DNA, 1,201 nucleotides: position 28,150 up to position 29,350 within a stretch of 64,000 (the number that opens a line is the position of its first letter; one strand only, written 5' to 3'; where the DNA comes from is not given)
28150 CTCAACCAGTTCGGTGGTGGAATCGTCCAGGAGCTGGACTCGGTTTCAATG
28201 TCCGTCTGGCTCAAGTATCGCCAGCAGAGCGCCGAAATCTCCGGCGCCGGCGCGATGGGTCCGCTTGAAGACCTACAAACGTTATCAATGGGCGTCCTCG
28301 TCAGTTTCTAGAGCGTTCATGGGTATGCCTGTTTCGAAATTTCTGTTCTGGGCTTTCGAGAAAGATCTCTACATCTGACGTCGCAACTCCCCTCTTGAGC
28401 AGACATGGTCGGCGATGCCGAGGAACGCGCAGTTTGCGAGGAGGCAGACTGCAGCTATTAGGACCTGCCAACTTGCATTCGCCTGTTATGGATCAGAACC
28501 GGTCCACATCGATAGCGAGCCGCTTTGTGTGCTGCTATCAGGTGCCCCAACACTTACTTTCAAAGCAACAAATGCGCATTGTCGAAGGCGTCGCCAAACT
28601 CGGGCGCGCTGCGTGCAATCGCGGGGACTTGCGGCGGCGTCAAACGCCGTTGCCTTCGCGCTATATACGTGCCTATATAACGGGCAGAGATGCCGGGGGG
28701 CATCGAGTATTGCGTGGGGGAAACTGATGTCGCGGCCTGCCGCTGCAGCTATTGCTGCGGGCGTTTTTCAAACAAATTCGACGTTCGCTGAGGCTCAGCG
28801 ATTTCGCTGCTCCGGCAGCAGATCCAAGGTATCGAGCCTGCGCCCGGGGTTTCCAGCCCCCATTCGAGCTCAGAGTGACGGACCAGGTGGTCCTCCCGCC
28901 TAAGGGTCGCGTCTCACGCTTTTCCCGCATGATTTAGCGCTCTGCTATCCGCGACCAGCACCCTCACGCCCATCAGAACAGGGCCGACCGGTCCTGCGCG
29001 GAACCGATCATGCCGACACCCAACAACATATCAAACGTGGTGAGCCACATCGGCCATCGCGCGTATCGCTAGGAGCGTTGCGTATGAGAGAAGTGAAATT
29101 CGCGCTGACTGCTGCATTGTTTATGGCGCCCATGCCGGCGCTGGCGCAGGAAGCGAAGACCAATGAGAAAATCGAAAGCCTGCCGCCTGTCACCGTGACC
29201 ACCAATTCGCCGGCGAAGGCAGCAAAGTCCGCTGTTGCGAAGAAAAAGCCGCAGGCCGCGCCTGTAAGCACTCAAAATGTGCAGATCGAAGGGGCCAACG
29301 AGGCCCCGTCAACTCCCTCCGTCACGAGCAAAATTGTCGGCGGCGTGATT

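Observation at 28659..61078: A 24-bp AT-rich palindrome, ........-N8-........, recurs upstream of four unrelated transcription units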

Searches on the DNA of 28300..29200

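Call 50: search_rna_families(source=window, start=28300, end=29200, threshold=evalue, max_evalue=1)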
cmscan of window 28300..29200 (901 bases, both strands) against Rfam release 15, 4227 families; matches with E-value up to 1: 0.
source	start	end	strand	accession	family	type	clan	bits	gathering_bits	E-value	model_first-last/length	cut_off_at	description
